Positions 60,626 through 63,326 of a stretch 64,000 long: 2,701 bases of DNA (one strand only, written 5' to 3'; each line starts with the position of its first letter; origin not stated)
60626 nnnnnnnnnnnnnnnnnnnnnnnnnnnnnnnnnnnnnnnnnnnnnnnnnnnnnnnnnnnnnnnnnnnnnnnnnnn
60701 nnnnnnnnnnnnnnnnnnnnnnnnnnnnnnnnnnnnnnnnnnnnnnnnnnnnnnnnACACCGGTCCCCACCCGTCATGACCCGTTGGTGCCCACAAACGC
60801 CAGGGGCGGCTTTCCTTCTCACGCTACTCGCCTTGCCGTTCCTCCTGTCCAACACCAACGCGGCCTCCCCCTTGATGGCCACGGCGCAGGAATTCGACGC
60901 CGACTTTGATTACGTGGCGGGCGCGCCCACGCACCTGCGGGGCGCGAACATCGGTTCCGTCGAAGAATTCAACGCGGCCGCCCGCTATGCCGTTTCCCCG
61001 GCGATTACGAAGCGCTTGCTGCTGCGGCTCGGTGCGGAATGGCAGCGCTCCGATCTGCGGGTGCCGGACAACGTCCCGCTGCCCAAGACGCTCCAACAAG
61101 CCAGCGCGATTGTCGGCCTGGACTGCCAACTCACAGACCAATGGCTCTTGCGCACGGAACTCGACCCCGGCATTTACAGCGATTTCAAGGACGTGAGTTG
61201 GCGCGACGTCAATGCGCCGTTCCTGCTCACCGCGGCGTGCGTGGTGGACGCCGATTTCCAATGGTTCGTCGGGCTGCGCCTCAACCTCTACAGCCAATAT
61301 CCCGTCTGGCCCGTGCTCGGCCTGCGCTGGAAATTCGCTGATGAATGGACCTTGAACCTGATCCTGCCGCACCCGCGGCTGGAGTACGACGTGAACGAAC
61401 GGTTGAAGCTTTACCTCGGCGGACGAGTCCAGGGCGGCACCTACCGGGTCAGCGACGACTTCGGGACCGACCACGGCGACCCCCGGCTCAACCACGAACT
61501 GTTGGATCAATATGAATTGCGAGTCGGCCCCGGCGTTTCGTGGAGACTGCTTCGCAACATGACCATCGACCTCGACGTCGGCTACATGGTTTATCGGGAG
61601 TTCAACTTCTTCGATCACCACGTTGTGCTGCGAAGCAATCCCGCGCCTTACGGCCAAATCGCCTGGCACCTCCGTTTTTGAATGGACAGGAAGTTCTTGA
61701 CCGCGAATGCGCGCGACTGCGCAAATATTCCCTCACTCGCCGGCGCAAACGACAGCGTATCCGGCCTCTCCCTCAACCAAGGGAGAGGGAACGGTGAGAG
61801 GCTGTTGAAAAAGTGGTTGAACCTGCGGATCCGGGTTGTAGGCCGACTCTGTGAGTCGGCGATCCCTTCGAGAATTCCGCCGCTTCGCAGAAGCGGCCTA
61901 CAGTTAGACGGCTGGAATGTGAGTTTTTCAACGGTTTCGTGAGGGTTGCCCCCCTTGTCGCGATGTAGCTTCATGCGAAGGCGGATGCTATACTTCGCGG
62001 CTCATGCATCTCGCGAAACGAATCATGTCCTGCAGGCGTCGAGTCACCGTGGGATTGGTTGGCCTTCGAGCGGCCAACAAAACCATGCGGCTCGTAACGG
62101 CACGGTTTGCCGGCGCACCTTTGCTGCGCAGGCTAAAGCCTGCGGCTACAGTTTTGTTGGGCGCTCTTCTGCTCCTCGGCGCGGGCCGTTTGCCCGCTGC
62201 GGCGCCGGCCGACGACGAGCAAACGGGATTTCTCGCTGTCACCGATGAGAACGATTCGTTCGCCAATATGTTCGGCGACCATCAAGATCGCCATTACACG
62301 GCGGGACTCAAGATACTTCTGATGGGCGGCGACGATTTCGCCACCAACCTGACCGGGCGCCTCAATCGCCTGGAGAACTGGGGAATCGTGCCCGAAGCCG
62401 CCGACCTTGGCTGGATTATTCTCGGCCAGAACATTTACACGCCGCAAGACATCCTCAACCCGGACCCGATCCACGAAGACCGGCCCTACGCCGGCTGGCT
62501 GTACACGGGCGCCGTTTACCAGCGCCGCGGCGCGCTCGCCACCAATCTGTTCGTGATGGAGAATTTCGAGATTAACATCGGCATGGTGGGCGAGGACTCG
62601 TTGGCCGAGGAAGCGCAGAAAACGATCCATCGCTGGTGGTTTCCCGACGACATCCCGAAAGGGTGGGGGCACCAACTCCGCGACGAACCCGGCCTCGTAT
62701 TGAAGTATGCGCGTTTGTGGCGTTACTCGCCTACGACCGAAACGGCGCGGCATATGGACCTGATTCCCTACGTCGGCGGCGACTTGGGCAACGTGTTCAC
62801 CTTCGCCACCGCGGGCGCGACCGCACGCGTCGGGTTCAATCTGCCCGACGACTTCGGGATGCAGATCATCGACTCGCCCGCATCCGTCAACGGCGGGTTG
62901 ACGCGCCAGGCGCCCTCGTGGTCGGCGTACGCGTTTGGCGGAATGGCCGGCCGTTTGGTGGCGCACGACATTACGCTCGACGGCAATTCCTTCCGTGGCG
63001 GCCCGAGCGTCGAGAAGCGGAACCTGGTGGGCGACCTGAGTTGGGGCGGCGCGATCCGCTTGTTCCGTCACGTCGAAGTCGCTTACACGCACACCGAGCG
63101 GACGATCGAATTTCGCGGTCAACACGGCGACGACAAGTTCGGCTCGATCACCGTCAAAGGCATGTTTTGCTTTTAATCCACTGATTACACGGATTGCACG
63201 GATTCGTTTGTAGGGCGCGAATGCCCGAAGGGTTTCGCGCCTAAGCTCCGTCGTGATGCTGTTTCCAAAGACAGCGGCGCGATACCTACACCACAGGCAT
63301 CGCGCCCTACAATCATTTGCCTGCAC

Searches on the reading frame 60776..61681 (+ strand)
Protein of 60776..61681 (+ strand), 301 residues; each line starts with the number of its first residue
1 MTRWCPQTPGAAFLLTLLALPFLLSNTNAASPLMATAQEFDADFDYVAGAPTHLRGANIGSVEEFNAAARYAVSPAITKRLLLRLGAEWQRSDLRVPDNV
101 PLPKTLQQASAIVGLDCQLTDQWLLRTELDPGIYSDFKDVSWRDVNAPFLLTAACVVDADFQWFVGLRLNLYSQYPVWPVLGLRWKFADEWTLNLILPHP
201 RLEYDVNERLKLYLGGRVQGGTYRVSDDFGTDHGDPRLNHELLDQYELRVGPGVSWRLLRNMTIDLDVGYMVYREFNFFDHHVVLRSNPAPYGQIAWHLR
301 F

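Call 43: search_protein_families(library=pfam, proteins=[window:60776-61681:+], max_evalue=0.00001)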
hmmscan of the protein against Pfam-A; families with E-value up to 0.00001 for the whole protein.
window:60776-61681:+ (301 aa): 1 family
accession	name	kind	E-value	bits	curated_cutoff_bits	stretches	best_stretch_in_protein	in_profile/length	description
PF19783.5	DUF6268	-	1.5e-16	60.7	22.8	1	112-281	88-252/279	Domain of unknown function (DUF6268)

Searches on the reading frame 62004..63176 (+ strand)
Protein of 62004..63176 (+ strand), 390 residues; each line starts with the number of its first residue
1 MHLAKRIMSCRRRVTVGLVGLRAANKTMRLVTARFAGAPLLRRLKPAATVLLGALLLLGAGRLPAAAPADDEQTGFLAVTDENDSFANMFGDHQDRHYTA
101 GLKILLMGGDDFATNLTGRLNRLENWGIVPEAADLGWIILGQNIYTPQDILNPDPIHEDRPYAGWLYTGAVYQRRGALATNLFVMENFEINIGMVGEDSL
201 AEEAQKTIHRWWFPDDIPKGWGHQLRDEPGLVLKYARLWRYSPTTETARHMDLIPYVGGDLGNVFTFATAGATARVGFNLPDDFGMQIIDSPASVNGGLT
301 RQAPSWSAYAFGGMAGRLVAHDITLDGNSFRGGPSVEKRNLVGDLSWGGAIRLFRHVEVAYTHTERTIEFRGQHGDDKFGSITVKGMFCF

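Call 43: search_protein_families(library=pfam, proteins=[window:62004-63176:+], max_evalue=0.00001)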
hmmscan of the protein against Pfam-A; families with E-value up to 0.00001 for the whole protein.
window:62004-63176:+ (390 aa): 1 family
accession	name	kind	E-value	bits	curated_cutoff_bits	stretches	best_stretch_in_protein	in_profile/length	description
PF09982.15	LpxR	-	4.1e-83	279.4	26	1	56-385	6-320/323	Outer membrane protein LpxR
